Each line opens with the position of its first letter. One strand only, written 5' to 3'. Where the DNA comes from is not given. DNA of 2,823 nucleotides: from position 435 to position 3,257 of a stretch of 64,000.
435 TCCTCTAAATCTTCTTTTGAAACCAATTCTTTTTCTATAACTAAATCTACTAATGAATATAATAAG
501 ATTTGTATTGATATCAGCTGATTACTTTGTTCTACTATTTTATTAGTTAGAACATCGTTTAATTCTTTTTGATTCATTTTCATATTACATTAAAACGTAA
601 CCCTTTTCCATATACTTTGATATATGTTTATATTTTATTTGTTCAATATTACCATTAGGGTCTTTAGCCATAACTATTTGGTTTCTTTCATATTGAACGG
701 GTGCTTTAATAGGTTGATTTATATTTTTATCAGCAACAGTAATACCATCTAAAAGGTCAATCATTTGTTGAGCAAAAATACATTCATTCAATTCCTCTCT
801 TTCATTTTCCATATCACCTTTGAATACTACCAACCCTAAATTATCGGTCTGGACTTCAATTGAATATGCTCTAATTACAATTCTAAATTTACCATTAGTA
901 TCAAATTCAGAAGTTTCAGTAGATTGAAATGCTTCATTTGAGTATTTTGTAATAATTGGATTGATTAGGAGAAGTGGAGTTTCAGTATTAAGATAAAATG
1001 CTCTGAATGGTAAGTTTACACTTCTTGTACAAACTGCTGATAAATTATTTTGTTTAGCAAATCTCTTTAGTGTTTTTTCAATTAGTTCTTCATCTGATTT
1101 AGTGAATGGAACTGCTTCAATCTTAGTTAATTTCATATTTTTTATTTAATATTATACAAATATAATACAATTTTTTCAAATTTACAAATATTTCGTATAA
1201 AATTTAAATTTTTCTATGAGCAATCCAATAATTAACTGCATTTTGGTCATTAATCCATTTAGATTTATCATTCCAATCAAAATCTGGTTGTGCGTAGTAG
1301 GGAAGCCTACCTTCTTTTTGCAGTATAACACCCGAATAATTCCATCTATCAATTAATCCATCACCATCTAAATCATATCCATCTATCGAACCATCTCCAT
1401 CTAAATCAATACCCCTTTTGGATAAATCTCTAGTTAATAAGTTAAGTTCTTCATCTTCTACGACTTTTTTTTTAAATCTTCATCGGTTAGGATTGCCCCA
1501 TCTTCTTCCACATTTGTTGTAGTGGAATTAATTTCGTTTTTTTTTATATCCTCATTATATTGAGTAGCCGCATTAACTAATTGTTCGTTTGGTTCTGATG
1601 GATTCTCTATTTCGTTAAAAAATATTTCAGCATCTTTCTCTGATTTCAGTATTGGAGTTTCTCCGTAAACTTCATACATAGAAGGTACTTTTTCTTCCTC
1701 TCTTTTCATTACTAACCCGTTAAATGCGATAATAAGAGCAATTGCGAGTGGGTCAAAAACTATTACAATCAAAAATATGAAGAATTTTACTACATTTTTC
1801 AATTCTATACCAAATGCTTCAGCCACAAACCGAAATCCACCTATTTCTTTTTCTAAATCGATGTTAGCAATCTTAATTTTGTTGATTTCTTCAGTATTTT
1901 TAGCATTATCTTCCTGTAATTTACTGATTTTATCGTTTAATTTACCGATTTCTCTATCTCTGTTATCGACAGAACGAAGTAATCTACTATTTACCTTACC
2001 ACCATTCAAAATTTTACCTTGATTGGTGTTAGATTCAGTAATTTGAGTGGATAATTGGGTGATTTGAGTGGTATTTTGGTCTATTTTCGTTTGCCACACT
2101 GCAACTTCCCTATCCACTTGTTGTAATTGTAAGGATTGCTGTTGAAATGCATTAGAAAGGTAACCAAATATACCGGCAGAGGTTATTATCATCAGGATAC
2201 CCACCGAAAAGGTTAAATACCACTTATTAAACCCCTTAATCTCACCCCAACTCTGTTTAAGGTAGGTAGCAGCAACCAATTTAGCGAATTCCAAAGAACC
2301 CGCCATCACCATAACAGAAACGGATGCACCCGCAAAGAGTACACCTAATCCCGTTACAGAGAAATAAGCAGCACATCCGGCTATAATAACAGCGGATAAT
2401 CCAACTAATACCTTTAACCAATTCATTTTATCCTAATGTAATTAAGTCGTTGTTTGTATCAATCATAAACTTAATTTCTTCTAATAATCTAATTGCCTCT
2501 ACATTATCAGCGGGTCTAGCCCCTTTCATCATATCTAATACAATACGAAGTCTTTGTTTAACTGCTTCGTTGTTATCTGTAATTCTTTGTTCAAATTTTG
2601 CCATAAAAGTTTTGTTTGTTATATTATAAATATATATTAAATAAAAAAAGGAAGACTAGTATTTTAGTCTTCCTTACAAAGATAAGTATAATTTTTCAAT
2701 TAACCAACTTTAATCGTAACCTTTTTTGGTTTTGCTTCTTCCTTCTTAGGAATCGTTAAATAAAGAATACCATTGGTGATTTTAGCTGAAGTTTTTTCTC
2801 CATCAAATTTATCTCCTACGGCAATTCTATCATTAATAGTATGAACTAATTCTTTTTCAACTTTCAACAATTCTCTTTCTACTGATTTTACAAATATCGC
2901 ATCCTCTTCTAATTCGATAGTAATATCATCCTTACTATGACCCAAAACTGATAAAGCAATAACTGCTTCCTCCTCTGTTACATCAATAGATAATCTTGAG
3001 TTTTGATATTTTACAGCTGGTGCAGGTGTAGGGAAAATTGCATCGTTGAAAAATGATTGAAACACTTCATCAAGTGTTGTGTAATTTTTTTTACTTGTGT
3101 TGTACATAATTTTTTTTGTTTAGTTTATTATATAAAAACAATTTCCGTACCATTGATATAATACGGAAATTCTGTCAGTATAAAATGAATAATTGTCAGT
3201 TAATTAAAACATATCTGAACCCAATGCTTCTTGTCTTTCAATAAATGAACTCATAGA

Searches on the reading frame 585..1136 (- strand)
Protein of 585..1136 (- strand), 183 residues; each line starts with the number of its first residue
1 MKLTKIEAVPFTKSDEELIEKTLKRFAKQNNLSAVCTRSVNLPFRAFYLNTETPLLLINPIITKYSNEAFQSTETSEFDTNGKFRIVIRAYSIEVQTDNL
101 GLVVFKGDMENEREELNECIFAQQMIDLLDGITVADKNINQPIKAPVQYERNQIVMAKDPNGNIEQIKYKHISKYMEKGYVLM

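Call 15: find_encoding_contigs(protein=window:585-1136:-, flank=10000, max_places=4)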
Protein window:585-1136:- (183 aa): 18 contigs read that carry it; 4 places shown.
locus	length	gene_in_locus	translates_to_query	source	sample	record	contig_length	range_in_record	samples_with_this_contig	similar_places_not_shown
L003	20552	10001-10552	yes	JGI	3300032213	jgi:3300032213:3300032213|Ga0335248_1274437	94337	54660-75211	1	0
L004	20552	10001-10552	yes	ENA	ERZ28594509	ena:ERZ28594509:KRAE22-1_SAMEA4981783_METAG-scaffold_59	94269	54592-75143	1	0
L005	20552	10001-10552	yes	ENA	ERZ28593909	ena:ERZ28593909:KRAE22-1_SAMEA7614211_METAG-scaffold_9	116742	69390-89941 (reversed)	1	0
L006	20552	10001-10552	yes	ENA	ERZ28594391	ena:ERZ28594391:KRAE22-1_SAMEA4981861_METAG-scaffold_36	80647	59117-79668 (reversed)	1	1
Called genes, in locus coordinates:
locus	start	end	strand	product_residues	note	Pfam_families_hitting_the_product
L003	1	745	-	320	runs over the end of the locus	-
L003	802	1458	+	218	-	PF13640:2OG-FeII_Oxy_3 (weak)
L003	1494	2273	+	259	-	PF00149:Metallophos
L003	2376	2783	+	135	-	PF24835:DUF7717 (faint)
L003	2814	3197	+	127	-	-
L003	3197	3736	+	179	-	-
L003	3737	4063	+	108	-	-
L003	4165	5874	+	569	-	PF03235:GmrSD_N (weak)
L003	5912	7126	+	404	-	PF01555:N6_N4_Mtase (weak)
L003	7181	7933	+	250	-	-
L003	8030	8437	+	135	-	PF00011:HSP20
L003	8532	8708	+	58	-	-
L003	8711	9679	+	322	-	-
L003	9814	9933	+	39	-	-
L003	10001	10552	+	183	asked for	PF01327:Pep_deformylase (weak)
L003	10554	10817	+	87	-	-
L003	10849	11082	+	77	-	-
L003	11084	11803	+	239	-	-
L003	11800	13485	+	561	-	PF02543:Carbam_trans_N, PF16861:Carbam_trans_C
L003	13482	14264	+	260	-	-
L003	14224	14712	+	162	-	-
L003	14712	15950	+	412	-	-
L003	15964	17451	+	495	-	-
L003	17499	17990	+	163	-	-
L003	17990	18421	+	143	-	PF10934:Sheath_initiator (weak), PF04965:GPW_gp25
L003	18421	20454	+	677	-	-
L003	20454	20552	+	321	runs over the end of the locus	-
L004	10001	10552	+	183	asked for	PF01327:Pep_deformylase (weak)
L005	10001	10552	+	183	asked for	PF01327:Pep_deformylase (weak)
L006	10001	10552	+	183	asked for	PF01327:Pep_deformylase (weak)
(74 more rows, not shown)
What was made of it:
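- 585..1136 (-): Divergent peptide-deformylase-like protein, 183 aa. On reading the sequence, the catalytic EGC and HExxH motifs do not appear to be kept. Precomputed weak hit (call 15).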

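Call 22: search_protein_families(library=phrogs, max_evalue=0.001, proteins=[window:585-1136:-])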
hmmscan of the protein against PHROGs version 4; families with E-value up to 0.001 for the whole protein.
window:585-1136:- (183 aa): 0 families

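Call 23: search_protein_families(library=ncbifam, max_evalue=0.001, proteins=[window:585-1136:-])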
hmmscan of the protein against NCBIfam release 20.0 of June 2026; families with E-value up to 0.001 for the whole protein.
window:585-1136:- (183 aa): 0 families

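Call 33: search_dna_similar(query=L003:18421-20454:+, collection=phages, mode=protein, max_rows=20)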
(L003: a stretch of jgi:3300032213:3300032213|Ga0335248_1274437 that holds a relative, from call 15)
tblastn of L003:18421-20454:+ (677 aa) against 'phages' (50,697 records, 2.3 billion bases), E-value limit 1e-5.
Records with a match: 78; places in all: 78; records where one place covers at least 80% of the query: 6.
Best place of each record, by identity: <60% 78.
By first word of the organism name: Escherichia 30; Pseudomonas 11; Klebsiella 10; Streptomyces 6; Flavobacterium 4; Salmonella 4; uncultured 2; Xanthomonas 2; Stenotrophomonas 2; Agrobacterium 2; and 5 more.
By host as written in the record: Escherichia coli 8; - 7; Pseudomonas aeruginosa PAO1 5; Klebsiella pneumoniae 5; Flavobacterium sp. LMO8 4; Salmonella enterica subsp. enterica serovar Typhimurium 4; Pseudomonas aeruginosa 3; Escherichia coli O157:H7 3; and 32 more.
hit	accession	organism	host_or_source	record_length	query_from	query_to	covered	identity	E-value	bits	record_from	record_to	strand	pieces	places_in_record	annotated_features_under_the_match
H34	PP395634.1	Microcystis phage Mel-JY01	Microcystis elabens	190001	15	676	98%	41.7%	2e-147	480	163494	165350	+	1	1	hypothetical protein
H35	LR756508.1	uncultured phage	metagenomic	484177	13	677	98%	39.6%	5e-148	481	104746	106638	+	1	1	record has no annotation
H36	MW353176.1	Flavobacterium phage vB_FspM_immuto_3-5A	Flavobacterium sp. LMO8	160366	8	675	99%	38.7%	3e-148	482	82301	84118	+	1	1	baseplate wedge protein | baseplate assembly protein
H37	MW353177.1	Flavobacterium phage vB_FspM_immuto_13-6C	Flavobacterium sp. LMO8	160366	8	675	99%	38.7%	3e-148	482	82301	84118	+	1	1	baseplate wedge protein | baseplate assembly protein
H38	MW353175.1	Flavobacterium phage vB_FspM_immuto_2-6A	Flavobacterium sp. LMO8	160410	8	675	99%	38.7%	3e-148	482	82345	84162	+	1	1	baseplate wedge protein | baseplate assembly protein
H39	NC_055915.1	Flavobacterium phage vB_FspM_immuto_2-6A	Flavobacterium sp. LMO8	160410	8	675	99%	38.7%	3e-148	482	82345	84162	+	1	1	baseplate wedge protein | baseplate assembly protein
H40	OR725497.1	Streptomyces phage LuckySocke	Streptomyces lividans JI 1326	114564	17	110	14%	38.3%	7e-7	59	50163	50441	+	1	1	98: baseplate J protein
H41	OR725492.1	Streptomyces phage Alone3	Streptomyces lividans JI 1326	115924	17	110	14%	38.3%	7e-7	59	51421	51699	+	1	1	100: baseplate J protein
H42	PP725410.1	Streptomyces phage GiJojo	Streptomyces mirabilis NRRL B-2400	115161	17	99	12%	39.8%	9e-7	59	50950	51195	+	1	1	90: baseplate J protein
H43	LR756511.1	uncultured phage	metagenomic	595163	16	105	13%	35.6%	2e-9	67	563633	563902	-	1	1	record has no annotation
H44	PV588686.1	Streptomyces phage pSt2308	Streptomyces turgidiscabies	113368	17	99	12%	38.6%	3e-6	57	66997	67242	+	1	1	baseplate J protein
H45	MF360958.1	Salicola phage SCTP-2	Salicola sp. PV4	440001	15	116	15%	30.4%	9e-6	55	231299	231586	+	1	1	239: hypothetical protein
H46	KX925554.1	Streptomyces phage BRock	Streptomyces sp. 5a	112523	17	99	12%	36.0%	3e-6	57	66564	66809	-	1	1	baseplate assembly protein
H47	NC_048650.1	Streptomyces phage BRock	Streptomyces sp. 5a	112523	17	99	12%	36.0%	3e-6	57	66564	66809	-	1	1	baseplate protein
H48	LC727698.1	Pseudomonas phage sp. 30-3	Pseudomonas aeruginosa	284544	8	105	14%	29.6%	4e-10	69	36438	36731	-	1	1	hypothetical protein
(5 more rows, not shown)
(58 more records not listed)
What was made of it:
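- Closest known: Flavobacterium phage vB_FspM_immuto. Same: Its baseplate wedge protein is 38.7% identical over 99% of the length (call 33), making it one of the nearest cultured relatives.
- The baseplate protein is 38.7-41.7% identical to Flavobacterium phage immuto, Microcystis phage Mel-JY01 and a 484-kb huge phage (call 33).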

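Call 58: search_protein_families(library=pfam, max_evalue=0.01, proteins=[window:585-1136:-])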
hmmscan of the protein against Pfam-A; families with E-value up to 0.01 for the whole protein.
window:585-1136:- (183 aa): 1 family
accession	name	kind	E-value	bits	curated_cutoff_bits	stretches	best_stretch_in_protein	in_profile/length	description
PF01327.26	Pep_deformylase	-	7.6e-06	26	22.8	1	8-137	18-149/156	Polypeptide deformylase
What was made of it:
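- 585..1136 (-): PF01327 26.0 bits, gathering score 22.8 (call 58).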

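Call 59: search_solved_structures(query=window:585-1136:-, max_evalue=1, show_alignments=2)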
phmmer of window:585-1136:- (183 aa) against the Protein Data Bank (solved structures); distinct sequences matched with E-value up to 1: 0.

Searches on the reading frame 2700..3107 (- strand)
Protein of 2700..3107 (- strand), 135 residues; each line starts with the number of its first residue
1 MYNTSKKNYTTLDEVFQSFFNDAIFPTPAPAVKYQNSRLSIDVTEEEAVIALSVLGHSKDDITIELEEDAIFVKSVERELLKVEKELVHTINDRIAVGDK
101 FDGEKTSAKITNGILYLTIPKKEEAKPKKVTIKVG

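Call 6: search_protein_families(library=pfam, proteins=[window:2700-3107:-], max_evalue=0.01)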
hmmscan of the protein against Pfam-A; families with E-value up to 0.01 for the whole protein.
window:2700-3107:- (135 aa): 1 family
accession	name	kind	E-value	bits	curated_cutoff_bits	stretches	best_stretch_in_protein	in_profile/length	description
PF00011.27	HSP20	-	1.4e-10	41.6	20.8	1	43-132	4-101/102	Hsp20/alpha crystallin family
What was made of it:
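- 2700..3107 (-): Small heat-shock protein (alpha-crystallin/Hsp20 family), 135 aa, ending in ...VTIKVG (an I-x-V motif). PF00011 41.6 bits, gathering score 20.8 (call 6).
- Checked: Hsp20: 2700..3107 (-) scores 41.6 bits against PF00011 (gathering score 20.8) (call 6).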

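Call 22: search_protein_families(library=phrogs, max_evalue=0.001, proteins=[window:2700-3107:-])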
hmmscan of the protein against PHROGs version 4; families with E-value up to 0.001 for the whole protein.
window:2700-3107:- (135 aa): 1 family
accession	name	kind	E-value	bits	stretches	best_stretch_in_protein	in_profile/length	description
phrog_432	-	other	5.4e-06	27.3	1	8-134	22-147/148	Hsp20 heat shock protein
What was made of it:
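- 2700..3107 (-): PHROG 432 'Hsp20' 5.4e-6 (call 22).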

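Call 23: search_protein_families(library=ncbifam, max_evalue=0.001, proteins=[window:2700-3107:-])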
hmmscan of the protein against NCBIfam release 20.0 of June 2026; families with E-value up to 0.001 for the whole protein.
window:2700-3107:- (135 aa): 3 families
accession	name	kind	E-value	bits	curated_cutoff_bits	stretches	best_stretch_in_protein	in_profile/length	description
NF042420.1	Hsp18_Clos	equivalog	4.2e-09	36.6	195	1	6-133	14-145/147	heat shock protein Hsp18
NF041799.1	Hsp14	equivalog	8.8e-07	28.9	100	1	39-130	19-115/118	archaeal heat shock protein Hsp14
NF041800.1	Hsp20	equivalog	1.9e-06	27.6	140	1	42-134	77-161/162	archaeal heat shock protein Hsp20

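Call 66: find_related_loci(query=window:2700-3107:-, collection=viral_contigs, flank=3000)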
Query window:2700-3107:- (135 aa) in viral_contigs; peptide patterns used: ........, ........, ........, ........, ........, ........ (x = any residue, [..] = any of these).
84 stretches matched a pattern; 22 encode a relative of the query (tblastn E <= 1e-3); 22 distinct loci.
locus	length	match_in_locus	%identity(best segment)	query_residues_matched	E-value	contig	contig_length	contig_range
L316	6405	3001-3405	93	1-135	1e-71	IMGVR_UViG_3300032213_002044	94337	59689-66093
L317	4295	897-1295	92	1-135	4e-69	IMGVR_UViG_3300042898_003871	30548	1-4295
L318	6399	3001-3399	89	1-135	6e-68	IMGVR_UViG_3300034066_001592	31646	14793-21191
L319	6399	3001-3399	89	1-135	6e-68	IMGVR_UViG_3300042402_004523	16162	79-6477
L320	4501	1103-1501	89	1-135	7e-68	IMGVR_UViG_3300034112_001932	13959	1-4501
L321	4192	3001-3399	89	1-135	6e-68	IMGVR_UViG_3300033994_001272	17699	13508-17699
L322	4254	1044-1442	89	1-135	8e-68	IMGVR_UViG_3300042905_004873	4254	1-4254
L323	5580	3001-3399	89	1-135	6e-68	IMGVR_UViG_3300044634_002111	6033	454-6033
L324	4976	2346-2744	89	1-135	6e-68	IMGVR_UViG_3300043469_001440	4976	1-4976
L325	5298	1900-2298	88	1-135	2e-67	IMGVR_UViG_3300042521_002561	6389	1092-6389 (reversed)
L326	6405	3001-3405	87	1-135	2e-67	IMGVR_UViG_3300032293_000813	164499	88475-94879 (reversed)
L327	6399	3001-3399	89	1-135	1e-67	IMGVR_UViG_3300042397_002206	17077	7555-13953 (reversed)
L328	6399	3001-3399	87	1-135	1e-65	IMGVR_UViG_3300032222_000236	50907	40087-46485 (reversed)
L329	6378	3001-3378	63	7-134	2e-50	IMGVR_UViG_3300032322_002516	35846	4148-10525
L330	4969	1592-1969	63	7-134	5e-50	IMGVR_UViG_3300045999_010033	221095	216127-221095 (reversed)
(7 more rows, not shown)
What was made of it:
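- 2700..3107 (-): Conserved at 87-93% in close relatives and 61-63% in 221-237 kb viral contigs (call 66).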

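Call 69: search_dna_similar(query=window:2700-3107:-, collection=phages, mode=protein, max_rows=15, max_evalue=0.001)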
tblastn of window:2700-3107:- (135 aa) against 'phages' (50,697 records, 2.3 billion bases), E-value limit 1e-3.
No match.
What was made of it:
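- Checked: Hsp20 has no tblastn match (call 69).
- Hsp20 is divergent, with no tblastn match in 50,697 phage records (call 69).
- Tried and rejected: tblastn of Hsp20 against phages: no match (call 69).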
